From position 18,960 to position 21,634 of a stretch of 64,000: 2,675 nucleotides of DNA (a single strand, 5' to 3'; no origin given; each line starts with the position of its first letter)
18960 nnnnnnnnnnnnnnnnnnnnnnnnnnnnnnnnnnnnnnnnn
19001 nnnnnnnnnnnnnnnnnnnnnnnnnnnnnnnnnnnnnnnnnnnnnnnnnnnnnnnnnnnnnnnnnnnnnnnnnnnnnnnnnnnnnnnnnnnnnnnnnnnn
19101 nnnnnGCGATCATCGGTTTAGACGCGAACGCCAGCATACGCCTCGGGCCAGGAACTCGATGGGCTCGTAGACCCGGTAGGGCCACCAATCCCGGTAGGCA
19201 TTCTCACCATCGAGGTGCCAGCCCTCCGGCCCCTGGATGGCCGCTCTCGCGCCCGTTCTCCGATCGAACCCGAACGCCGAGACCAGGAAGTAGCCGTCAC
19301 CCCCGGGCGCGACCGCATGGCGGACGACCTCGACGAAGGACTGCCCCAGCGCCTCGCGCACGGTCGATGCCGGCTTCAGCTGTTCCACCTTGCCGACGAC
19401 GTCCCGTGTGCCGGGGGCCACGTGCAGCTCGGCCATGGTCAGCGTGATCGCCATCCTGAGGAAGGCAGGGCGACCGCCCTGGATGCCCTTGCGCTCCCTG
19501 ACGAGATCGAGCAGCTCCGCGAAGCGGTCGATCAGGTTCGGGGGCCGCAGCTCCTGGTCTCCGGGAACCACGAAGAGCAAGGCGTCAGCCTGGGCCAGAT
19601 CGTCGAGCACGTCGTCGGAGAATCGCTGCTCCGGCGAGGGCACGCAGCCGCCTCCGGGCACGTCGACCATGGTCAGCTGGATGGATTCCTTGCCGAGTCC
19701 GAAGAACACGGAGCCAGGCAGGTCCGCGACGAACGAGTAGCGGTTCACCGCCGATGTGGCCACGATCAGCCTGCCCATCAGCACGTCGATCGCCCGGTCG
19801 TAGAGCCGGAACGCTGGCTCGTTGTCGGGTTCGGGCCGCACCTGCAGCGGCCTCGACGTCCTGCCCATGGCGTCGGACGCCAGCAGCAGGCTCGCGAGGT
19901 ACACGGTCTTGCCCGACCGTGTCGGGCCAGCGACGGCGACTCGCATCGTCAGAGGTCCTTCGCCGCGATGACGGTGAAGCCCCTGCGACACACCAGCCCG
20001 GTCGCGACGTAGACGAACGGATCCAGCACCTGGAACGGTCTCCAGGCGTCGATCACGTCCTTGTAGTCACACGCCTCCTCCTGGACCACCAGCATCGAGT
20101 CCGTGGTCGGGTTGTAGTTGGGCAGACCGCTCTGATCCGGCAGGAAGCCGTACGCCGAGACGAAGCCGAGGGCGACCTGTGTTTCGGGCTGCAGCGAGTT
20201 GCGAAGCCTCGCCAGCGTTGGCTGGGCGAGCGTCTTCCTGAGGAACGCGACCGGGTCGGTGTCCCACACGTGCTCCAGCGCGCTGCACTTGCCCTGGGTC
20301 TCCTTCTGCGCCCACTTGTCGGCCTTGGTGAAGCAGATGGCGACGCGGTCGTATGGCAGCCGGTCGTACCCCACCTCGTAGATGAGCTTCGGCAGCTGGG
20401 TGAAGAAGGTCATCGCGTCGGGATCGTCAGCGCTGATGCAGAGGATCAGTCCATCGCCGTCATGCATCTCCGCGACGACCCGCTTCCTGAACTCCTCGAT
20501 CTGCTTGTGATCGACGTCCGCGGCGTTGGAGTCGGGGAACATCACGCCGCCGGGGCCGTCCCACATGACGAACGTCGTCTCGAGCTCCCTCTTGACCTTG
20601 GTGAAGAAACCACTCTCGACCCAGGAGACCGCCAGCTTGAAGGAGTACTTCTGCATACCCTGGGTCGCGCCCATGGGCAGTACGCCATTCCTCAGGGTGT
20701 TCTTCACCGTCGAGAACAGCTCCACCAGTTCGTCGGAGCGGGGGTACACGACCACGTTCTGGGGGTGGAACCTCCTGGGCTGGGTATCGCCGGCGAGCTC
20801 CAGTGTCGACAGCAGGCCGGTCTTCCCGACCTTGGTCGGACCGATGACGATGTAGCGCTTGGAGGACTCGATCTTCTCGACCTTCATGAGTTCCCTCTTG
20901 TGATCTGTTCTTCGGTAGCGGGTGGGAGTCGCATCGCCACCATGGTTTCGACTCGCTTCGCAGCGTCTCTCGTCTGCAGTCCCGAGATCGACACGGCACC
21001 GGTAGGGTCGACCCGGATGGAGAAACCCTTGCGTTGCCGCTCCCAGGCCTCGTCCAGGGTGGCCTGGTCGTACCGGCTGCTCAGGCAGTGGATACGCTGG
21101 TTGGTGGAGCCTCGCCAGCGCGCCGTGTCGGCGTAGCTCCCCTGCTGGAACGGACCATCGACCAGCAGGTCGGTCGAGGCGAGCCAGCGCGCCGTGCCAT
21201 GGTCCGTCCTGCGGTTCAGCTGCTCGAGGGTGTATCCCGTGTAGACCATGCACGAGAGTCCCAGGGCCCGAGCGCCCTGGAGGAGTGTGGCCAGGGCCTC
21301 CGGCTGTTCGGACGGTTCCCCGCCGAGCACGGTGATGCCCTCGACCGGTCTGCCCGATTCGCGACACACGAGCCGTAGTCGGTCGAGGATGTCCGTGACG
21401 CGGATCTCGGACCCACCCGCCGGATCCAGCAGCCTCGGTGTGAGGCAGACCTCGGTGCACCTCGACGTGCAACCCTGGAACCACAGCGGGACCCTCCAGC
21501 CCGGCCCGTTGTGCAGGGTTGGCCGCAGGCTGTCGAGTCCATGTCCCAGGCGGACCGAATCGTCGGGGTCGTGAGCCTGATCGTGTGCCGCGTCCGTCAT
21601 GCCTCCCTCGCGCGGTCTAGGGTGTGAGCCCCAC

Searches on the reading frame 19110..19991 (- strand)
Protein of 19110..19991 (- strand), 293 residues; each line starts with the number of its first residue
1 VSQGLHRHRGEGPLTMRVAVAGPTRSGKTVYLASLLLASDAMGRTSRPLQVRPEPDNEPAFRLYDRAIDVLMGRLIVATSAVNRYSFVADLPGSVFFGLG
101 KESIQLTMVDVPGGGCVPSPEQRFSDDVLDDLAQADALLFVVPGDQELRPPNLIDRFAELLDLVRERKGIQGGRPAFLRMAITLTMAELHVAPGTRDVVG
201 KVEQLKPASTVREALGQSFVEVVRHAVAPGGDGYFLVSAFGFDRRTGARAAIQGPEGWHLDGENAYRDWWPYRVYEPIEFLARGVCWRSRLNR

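Call 5: search_protein_families(library=pfam, proteins=[window:19110-19991:-], max_evalue=0.1)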
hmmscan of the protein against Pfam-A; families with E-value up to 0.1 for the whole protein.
window:19110-19991:- (293 aa): 3 families
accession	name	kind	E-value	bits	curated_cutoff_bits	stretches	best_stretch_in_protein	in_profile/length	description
PF19993.5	DO-GTPase2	-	0.016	15.3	27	0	18-38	3-23/226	Double-GTPase 2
PF24551.1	SH3_Rv0428c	-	0.046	14.3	27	0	196-227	22-51/55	Probable histone acetyltransferase Rv0428c SH3 domain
PF19975.5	DO-GTPase1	-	0.074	12.7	27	0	20-155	2-129/271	Double-GTPase 1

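Call 10: search_protein_families(library=padloc, proteins=[window:19110-19991:-], max_evalue=0.1)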
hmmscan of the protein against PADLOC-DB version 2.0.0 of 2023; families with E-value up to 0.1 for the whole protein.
window:19110-19991:- (293 aa): 1 family
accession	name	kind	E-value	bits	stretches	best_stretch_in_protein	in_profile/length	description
PDLC01515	Csx3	-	0.065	10.8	0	14-36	5-27/183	"CAS-I,CAS-III; associated"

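Call 37: find_related_loci(query=A4, collection=genome_contigs, flank=10000)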
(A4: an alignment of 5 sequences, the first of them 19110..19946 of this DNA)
Query A4 (278 aa) in genome_contigs; peptide patterns used: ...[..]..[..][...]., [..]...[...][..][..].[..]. (x = any residue, [..] = any of these).
182 stretches matched a pattern; 15 encode a relative of the query (tblastn E <= 1e-3); 14 distinct loci.
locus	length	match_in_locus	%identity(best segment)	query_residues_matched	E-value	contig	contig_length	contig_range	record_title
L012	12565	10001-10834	48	1-276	3e-77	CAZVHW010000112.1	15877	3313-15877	MAG TPA_asm: uncultured Enterobacterales bacterium isolate SRP308112_co1_406 genome assembly, contig: NODE_6281_length_1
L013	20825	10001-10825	45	1-273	2e-58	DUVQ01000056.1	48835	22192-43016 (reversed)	MAG TPA_asm: Oligoflexales bacterium isolate AS08sgBPME_423 78291_AS08, whole genome shotgun sequence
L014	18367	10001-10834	46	1-273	5e-66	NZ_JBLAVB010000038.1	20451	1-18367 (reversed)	Rhodospirillum sp. A1_3_36 NODE_38_length_20451_cov_27.671472, whole genome shotgun sequence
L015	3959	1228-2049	24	3-278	9e-11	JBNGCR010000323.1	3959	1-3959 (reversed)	MAG: Limnospira sp. isolate E05-005 bin49.fa-323, whole genome shotgun sequence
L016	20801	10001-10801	23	2-269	4e-10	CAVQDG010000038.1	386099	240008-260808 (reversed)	MAG: uncultured cyanobacterium isolate MFD02581.bin.2.179 genome assembly, contig: contig_13705, whole genome shotgun se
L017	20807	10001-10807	25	3-269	1e-6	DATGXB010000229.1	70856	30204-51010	MAG TPA_asm: Nostocaceae cyanobacterium isolate SMAG_U10597 k141_152691, whole genome shotgun sequence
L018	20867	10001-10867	21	3-269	2e-6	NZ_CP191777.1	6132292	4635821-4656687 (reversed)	Crocosphaera watsonii WH 8501 chromosome, complete genome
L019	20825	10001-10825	23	1-269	9e-6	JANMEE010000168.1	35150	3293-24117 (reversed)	MAG: Dolichospermum sp. OTE_75_concoct_329_sub OTE_75_k141_3371016, whole genome shotgun sequence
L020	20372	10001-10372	30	1-110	1e-5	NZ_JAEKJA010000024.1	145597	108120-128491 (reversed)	Acuticoccus mangrovi strain B2012 contig24, whole genome shotgun sequence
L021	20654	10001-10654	23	3-226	3e-5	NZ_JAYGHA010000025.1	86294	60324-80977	Anabaena sp. UHCC 0451 scaffold00025__length=86294, whole genome shotgun sequence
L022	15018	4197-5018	23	3-269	4e-5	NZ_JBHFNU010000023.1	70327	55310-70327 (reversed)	Aerosakkonema sp. BLCC-F183 bin1.fa-23, whole genome shotgun sequence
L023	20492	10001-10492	27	1-159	1e-4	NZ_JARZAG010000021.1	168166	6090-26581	Kitasatospora sp. GAS204B Ga0573039_21, whole genome shotgun sequence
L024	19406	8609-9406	24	3-269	1e-4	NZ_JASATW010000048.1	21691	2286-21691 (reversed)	Sphaerothrix gracilis Ecp01 Spahero_48, whole genome shotgun sequence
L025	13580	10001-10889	40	2-269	4e-5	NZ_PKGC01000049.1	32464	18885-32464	Arthrospira platensis PCC 7345 scaffold_49, whole genome shotgun sequence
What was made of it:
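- Hosts are phylogenetically scattered: Rhodospirillum sp., an Oligoflexales MAG and a MAG labelled Enterobacterales (call 37).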

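Call 40: search_protein_families(library=ncbifam, proteins=[window:19110-19946:-], max_evalue=0.01)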
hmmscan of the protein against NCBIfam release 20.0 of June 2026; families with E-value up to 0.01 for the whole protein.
window:19110-19946:- (278 aa): 0 families

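Call 49: search_protein_families(library=pfam, proteins=[L013:8-1762:+, L013:1752-3341:+, L013:3338-3769:+, L013:3766-4515:+, L013:4516-4983:+, L013:5126-6547:+, L013:11996-14884:+, L014:14811-18230:+, L013:9079-9981:+, L013:10895-11788:+], max_evalue=0.05)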
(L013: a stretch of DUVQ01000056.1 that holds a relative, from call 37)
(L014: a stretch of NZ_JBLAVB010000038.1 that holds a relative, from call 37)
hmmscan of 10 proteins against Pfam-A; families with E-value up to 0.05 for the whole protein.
L013:8-1762:+ (584 aa): 0 families

L013:1752-3341:+ (529 aa): 0 families

L013:3338-3769:+ (143 aa): 10 families
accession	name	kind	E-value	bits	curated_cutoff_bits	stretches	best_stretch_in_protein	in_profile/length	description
PF06810.17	Phage_scaffold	-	0.0032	17.9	35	1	55-136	11-91/170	Phage capsid assembly scaffolding protein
PF03131.22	bZIP_Maf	-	0.0042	18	22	1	80-140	23-86/92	bZIP Maf transcription factor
PF07926.17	TPR_MLP1_2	-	0.011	16.2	36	1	77-138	67-129/129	TPR/MLP1/MLP2-like protein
PF16471.10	JIP_LZII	-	0.018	15.7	30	0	118-141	32-55/71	JNK-interacting protein leucine zipper II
PF07989.16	Cnn_1N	-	0.018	15.6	28.5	0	98-141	27-72/74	Centrosomin N-terminal motif 1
PF25541.1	TBCA_PH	-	0.019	15.1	27.8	1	79-138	24-83/139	PH domain-containing proteins, TBCA domain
PF13086.12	AAA_11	-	0.02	15.1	27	1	22-141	85-184/257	AAA domain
PF03938.19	OmpH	-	0.035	14.8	32.4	1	81-142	33-92/141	Outer membrane protein (OmpH-like)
PF13851.11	GAS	-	0.035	13.9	32.3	0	80-139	60-119/200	Growth-arrest specific micro-tubule binding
PF00669.25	Flagellin_N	-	0.036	14.6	26.6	0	73-142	47-119/139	Bacterial flagellin N-terminal helical region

L013:3766-4515:+ (249 aa): 8 families
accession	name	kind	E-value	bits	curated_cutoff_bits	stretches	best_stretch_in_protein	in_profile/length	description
PF04108.17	ATG17_like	-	0.0025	17.8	43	1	29-195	112-266/355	Autophagy protein ATG17-like domain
PF13148.11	DUF3987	-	0.0026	17.5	27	1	48-151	64-155/364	Protein of unknown function (DUF3987)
PF14362.11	DUF4407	-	0.0054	16.5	31.3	1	28-180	118-249/297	Domain of unknown function (DUF4407)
PF07889.17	DUF1664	-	0.0094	16.4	34.6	0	23-81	60-119/124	Protein of unknown function (DUF1664)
PF04356.17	DUF489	-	0.013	16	26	1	27-106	55-138/192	Protein of unknown function (DUF489)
PF21728.3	PADR1_N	-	0.019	15.8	25.7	1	124-156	24-56/60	PADR1, N-terminal helical domain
PF10211.14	Ax_dynein_light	-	0.03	14.8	26.4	1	32-103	109-180/187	Axonemal dynein light chain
PF24627.1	PUMA_CC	-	0.036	14.5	30.1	0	25-66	32-74/74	PUMA coiled-coil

L013:4516-4983:+ (155 aa): 4 families
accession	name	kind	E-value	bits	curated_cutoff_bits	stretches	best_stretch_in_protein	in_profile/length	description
PF10046.14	BLOC1_2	-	0.0017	19.1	33.4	0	108-149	34-75/96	Biogenesis of lysosome-related organelles complex-1 subunit 2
PF07336.16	ABATE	-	0.0039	18.2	24.4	1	23-88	49-125/130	Putative stress-induced transcription regulator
PF15934.10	Yuri_gagarin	-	0.0076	16.6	28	1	99-141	139-181/234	Yuri gagarin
PF05227.19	CHASE3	-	0.018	15.4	28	0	97-152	42-97/138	CHASE3 domain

L013:5126-6547:+ (473 aa): 2 families
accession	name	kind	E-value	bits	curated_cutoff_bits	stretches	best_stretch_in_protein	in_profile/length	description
PF13863.11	DUF4200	-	0.032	15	29.7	1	22-122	5-105/119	Domain of unknown function (DUF4200)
PF04513.17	Baculo_PEP_C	-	0.038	14.5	38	1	98-207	17-119/140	Baculovirus polyhedron envelope protein, PEP, C terminus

L013:11996-14884:+ (962 aa): 0 families

L014:14811-18230:+ (1139 aa): 0 families

L013:9079-9981:+ (300 aa): 2 families
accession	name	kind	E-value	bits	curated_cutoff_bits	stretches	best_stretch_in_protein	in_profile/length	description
PF13191.12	AAA_16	-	0.00057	20.9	32.6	1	5-159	28-157/167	AAA ATPase domain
PF19993.5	DO-GTPase2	-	0.00064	19.9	27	0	6-26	5-25/226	Double-GTPase 2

L013:10895-11788:+ (297 aa): 0 families

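Call 74: search_protein_families(library=pfam, proteins=[L021:7428-8504:+, L021:8572-9159:+, L021:9165-9935:+, L021:9899-10834:+, L021:10818-11729:+, L021:11752-14088:+, L016:11741-13936:+, L016:13938-15020:+, L017:11674-14385:+, L021:15156-16556:+], max_evalue=0.01)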
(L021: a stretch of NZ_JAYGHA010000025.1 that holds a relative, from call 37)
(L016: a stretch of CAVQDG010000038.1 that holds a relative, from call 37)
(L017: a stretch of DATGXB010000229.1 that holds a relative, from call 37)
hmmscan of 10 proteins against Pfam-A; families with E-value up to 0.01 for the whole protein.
L021:7428-8504:+ (358 aa): 0 families

L021:8572-9159:+ (195 aa): 2 families
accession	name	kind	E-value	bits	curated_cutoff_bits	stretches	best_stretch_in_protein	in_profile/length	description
PF13353.11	Fer4_12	-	9.3e-34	117.1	22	1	18-152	1-137/137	4Fe-4S single cluster domain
PF04055.27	Radical_SAM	-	1.5e-07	32.2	29.5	1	27-94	2-72/166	Radical SAM superfamily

L021:9165-9935:+ (256 aa): 7 families
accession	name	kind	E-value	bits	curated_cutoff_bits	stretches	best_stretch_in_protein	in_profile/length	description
PF08477.19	Roc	-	0.00061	20.4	27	0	3-24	2-23/119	Ras of Complex, Roc, domain of DAPkinase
PF00350.29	Dynamin_N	-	0.00071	20.1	27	0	61-130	90-152/168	Dynamin family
PF19975.5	DO-GTPase1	-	0.0017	18.1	27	1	46-158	52-168/271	Double-GTPase 1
PF19993.5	DO-GTPase2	-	0.0024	18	27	0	61-177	77-174/226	Double-GTPase 2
PF22132.1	TilS-like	-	0.0028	17.5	30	1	6-37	28-59/66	TilS-like substrate binding domain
PF01926.29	MMR_HSR1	-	0.0035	17.9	21.9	0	3-115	2-84/113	50S ribosome-binding GTPase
PF13191.12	AAA_16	-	0.0084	17.1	32.6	0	2-22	26-46/167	AAA ATPase domain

L021:9899-10834:+ (311 aa): 3 families
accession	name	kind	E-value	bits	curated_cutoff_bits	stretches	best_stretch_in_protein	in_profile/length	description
PF19975.5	DO-GTPase1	-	5.7e-09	36.1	27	1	37-185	2-138/271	Double-GTPase 1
PF19993.5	DO-GTPase2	-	4.9e-05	23.5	27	1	35-208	3-173/226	Double-GTPase 2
PF14516.12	AAA_35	-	0.0044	16.3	27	0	19-55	18-54/331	AAA-like domain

L021:10818-11729:+ (303 aa): 1 family
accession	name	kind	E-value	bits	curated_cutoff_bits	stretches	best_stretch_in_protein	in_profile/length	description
PF19993.5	DO-GTPase2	-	1.5e-05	25.2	27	0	144-223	116-194/226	Double-GTPase 2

L021:11752-14088:+ (778 aa): 0 families

L016:11741-13936:+ (731 aa): 0 families

L016:13938-15020:+ (360 aa): 0 families

L017:11674-14385:+ (903 aa): 0 families

L021:15156-16556:+ (466 aa): 2 families
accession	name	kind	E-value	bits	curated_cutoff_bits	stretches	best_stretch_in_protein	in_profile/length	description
PF00092.34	VWA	-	8.9e-05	23.2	23.8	1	120-299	2-142/174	von Willebrand factor type A domain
PF13519.12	VWA_2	-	0.0034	18.4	27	0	120-231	1-93/107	von Willebrand factor type A domain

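Call 78: search_dna_similar(query=window:19110-19946:-, collection=plasmids, mode=protein, max_evalue=0.001, max_rows=15)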
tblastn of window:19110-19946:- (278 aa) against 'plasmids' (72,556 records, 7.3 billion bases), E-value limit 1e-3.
No match.

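Call 80: search_dna_similar(query=window:19110-19946:-, collection=phages, mode=protein, max_evalue=0.001, max_rows=10)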
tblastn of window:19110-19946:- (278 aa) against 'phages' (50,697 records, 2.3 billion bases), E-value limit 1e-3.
No match.

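Call 85: find_related_loci(query=A4, collection=metagenome_contigs, flank=10000)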
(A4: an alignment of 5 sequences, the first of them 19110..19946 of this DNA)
Query A4 (278 aa) in metagenome_contigs; peptide patterns used: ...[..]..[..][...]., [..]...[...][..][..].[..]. (x = any residue, [..] = any of these).
258 stretches matched a pattern; 9 encode a relative of the query (tblastn E <= 1e-3); 9 distinct loci.
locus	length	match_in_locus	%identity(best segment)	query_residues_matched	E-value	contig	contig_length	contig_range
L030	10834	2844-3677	48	1-276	1e-77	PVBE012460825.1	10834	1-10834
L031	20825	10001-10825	45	1-273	7e-59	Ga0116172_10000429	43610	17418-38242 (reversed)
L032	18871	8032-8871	38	1-276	6e-54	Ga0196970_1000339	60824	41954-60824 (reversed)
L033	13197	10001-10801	26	2-269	8e-9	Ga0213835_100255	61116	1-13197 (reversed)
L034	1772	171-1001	22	2-268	3e-7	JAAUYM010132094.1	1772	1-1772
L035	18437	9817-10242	29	1-126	2e-6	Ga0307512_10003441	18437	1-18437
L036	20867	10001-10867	21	3-269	8e-7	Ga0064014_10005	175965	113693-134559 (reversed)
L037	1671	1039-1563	25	2-173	9e-6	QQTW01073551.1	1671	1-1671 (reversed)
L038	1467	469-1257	21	3-269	3e-5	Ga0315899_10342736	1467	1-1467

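Call 99: search_protein_families(library=phrogs, proteins=[window:19110-19946:-], max_evalue=0.01)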
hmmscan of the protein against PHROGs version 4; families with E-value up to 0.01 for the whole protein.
window:19110-19946:- (278 aa): 0 families

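Call 109: search_protein_families(library=padloc, proteins=[L013:1752-3341:+, L013:3766-4515:+, L013:5126-6547:+], max_evalue=0.01)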
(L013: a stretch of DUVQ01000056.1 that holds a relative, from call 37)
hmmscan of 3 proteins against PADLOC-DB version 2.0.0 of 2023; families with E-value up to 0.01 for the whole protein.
L013:1752-3341:+ (529 aa): 0 families

L013:3766-4515:+ (249 aa): 12 families
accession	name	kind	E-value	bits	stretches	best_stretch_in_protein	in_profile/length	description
PDLC00582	JetC3|JetC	-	7.2e-07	25.4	1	23-233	820-1021/1472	DUF3584 domain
PDLC03863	LmuB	-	0.00024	17.9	1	18-230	222-437/610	-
PDLC03839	LeoA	-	0.00025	18.3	1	31-189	269-416/559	-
PDLC03865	LmuB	-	0.00027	17.2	1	24-197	252-417/1007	-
PDLC00518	JetC1|JetC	-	0.00031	16.7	1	24-193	295-461/1112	DUF3584 domain; MukB-like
PDLC03924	MkoC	-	0.00055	16.1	1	6-192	387-573/1136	-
PDLC03859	LmuB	-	0.00068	16.9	1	30-226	270-450/611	-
PDLC00550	JetC2|JetC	-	0.0022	13.8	1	28-196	304-477/1355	DUF3584 domain; MukB-like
PDLC05025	PDC-S47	-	0.0043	14.8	0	195-219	124-148/263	-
PDLC00551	JetC2|JetC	-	0.0067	12.3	1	26-188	314-901/1365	DUF3584 domain; MukB-like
PDLC00511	JetC1|JetC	-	0.0077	12.2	1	25-177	680-840/1108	DUF3584 domain; MukB-like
PDLC00519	JetC1|JetC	-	0.0085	12.3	0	23-189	271-448/1097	DUF3584 domain; MukB-like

L013:5126-6547:+ (473 aa): 6 families
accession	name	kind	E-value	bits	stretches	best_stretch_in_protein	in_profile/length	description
PDLC04890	PDC-S06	-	0.00037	17.2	0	36-234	308-493/732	-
PDLC00551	JetC2|JetC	-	0.00059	15.8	1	20-363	767-1109/1365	DUF3584 domain; MukB-like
PDLC00582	JetC3|JetC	-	0.00066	15.6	1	22-345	804-1104/1472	DUF3584 domain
PDLC03865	LmuB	-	0.00076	15.8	1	31-238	595-801/1007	-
PDLC00581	JetC3|JetC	-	0.0071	12.2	0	25-339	812-1113/1473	DUF3584 domain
PDLC04886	PDC-S06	-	0.0075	13.1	0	27-210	288-471/727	-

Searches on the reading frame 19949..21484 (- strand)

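Call 5: search_protein_families(library=pfam, proteins=[window:19949-21484:-], max_evalue=0.1)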
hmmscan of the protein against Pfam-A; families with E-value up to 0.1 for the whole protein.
window:19949-21484:- (511 aa): 1 family
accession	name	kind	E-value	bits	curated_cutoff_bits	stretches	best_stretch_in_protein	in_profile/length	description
PF03193.22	RsgA_GTPase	-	0.0051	17.1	30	0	344-440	24-113/174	RsgA GTPase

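Call 10: search_protein_families(library=padloc, proteins=[window:19949-21484:-], max_evalue=0.1)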
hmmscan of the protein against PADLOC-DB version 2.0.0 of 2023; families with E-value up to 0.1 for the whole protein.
window:19949-21484:- (511 aa): 0 families
